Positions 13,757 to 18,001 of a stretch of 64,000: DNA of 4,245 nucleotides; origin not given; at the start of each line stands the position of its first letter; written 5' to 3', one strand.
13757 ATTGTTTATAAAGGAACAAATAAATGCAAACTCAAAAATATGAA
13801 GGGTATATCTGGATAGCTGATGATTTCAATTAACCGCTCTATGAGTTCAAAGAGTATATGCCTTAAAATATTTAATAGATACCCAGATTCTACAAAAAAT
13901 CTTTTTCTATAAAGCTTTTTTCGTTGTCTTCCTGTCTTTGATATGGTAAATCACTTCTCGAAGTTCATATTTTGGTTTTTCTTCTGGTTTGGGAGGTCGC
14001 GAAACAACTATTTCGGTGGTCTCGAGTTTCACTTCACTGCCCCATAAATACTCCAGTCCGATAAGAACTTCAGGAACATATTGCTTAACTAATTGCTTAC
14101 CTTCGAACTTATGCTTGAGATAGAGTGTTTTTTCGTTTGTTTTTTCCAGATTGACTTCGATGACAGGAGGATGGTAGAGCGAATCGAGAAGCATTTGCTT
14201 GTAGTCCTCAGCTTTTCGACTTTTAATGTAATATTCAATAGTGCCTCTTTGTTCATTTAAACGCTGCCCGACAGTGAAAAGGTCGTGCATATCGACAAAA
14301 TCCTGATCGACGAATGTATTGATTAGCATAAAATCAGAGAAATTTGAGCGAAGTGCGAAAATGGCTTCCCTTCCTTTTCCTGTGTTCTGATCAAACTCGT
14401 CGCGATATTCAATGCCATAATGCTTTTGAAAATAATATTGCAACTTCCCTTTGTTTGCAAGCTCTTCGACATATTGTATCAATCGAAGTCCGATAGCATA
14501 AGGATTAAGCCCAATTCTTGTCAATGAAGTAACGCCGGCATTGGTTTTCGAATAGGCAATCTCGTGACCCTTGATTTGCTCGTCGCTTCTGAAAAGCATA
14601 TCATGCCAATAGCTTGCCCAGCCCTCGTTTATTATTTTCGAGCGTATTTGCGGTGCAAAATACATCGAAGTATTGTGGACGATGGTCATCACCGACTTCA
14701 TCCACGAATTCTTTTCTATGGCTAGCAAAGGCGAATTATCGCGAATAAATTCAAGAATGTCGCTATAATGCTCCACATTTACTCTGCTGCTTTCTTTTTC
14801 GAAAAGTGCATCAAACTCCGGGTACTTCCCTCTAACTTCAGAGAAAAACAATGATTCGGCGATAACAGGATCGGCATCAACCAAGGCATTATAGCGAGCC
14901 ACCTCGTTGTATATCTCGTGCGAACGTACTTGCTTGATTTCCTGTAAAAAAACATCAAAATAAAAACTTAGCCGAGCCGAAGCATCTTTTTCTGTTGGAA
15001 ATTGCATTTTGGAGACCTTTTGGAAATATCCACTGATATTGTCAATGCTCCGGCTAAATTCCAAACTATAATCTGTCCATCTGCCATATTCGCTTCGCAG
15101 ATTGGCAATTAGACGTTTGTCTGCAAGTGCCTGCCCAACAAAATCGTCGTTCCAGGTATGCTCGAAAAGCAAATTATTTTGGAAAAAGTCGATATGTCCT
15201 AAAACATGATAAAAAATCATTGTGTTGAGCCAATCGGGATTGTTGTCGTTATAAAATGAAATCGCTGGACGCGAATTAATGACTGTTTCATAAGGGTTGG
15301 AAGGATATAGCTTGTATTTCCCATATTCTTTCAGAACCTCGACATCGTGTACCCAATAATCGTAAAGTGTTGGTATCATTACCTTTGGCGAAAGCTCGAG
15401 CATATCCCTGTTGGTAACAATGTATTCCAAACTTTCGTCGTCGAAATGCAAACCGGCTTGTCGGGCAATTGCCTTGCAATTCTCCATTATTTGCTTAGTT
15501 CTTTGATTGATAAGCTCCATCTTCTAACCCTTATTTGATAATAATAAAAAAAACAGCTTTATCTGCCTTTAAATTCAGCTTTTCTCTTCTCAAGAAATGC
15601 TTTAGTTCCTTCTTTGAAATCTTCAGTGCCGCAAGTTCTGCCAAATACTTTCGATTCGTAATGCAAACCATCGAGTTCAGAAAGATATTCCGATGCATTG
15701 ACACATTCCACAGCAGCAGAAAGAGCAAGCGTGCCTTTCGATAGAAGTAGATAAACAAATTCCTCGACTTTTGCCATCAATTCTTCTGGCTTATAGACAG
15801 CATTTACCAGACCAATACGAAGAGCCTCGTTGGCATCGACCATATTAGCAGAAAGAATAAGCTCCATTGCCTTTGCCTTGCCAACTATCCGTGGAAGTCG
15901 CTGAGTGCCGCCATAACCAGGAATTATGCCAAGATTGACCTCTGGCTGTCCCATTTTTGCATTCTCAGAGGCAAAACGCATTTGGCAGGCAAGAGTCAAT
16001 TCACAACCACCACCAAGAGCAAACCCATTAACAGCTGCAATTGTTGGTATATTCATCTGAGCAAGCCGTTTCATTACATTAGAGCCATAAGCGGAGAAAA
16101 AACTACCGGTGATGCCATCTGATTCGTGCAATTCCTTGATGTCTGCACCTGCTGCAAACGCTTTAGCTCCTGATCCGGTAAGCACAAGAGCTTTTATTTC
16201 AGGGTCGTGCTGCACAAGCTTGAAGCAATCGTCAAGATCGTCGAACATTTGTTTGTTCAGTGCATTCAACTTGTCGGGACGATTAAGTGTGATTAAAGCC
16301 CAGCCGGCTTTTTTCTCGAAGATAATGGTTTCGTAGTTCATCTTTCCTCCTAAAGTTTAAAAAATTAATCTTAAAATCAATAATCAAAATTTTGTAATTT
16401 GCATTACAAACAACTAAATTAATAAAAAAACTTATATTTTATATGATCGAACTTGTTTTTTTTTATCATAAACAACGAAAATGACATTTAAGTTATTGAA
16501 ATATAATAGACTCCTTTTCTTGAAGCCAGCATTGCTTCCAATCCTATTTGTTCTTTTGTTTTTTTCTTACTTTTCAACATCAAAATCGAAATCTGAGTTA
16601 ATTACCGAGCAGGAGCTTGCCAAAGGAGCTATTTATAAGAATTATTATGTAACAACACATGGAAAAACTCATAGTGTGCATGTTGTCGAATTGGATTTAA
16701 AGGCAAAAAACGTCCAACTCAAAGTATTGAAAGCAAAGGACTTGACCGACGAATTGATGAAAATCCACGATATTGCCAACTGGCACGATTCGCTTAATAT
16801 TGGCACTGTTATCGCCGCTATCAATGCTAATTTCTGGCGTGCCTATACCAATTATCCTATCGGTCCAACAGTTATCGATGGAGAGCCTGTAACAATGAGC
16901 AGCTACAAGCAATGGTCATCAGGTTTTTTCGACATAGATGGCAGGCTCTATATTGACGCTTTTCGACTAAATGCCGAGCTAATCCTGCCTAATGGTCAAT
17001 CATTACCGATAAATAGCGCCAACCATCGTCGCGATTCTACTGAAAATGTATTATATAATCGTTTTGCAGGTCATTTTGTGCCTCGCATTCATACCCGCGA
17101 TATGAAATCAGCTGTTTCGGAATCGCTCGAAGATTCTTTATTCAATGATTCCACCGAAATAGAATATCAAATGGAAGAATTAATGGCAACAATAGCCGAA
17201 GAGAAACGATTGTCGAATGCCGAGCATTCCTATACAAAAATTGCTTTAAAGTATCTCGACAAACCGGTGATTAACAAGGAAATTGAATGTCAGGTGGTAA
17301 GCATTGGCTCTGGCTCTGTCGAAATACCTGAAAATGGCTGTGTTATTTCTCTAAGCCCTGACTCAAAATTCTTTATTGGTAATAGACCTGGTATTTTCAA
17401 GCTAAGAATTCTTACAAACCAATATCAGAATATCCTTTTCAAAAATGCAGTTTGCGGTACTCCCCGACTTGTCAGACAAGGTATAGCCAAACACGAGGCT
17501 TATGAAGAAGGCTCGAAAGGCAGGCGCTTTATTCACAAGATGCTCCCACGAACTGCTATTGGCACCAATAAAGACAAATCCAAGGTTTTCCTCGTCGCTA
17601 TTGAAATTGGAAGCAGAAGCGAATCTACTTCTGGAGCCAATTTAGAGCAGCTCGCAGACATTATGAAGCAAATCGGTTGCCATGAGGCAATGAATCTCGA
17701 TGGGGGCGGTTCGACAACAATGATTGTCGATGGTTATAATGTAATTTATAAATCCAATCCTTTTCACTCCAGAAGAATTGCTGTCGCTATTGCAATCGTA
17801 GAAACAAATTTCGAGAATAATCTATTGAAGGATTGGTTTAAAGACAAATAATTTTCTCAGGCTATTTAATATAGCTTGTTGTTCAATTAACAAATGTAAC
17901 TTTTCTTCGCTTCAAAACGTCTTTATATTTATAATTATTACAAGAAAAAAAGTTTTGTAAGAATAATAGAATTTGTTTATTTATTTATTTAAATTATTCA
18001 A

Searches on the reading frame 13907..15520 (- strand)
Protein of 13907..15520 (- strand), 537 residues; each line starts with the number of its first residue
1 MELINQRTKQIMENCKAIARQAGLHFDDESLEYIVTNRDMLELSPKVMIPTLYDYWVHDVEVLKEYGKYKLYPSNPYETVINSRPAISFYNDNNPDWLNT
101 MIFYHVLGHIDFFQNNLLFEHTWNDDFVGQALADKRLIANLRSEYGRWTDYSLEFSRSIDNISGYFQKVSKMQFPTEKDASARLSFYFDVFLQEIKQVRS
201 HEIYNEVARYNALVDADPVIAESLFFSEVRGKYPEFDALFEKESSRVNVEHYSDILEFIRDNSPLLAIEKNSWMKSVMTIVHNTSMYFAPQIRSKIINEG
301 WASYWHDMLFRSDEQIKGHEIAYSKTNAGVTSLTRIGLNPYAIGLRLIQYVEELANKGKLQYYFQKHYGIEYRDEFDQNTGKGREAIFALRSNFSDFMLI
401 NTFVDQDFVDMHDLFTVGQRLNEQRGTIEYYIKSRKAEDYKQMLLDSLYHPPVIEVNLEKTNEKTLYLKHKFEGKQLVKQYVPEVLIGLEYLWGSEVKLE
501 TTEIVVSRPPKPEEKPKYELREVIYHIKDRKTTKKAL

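Call 23: search_protein_families(library=pfam, proteins=[window:13907-15520:-], max_evalue=0.001)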
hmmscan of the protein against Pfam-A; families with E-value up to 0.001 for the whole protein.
window:13907-15520:- (537 aa): 2 families
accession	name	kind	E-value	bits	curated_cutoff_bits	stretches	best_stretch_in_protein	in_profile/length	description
PF04293.20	SpoVR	-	6.9e-60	203.3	27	1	9-447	8-401/407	SpoVR like protein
PF24755.2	SpoVR_C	-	6.1e-07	29.8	27.6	1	455-502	7-53/55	SpoVR-like C-terminal domain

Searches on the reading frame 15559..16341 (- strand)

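Call 24: search_protein_families(library=pfam, proteins=[window:15559-16341:-], max_evalue=0.001)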
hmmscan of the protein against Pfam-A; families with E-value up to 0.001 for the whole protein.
window:15559-16341:- (260 aa): 2 families
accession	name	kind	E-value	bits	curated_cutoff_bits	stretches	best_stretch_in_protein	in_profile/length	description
PF00378.25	ECH_1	-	7e-68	229.1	27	1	9-259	1-250/251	Enoyl-CoA hydratase/isomerase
PF16113.10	ECH_2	-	5.4e-40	138.3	27.2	1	16-190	3-179/335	Enoyl-CoA hydratase/isomerase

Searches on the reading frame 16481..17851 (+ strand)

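Call 24: search_protein_families(library=pfam, proteins=[window:16481-17851:+], max_evalue=0.001)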
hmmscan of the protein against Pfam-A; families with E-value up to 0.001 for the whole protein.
window:16481-17851:+ (456 aa): 1 family
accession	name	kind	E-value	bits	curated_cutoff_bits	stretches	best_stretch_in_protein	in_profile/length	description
PF09992.14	NAGPA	-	5.2e-28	98.8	25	1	311-439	53-168/169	Phosphodiester glycosidase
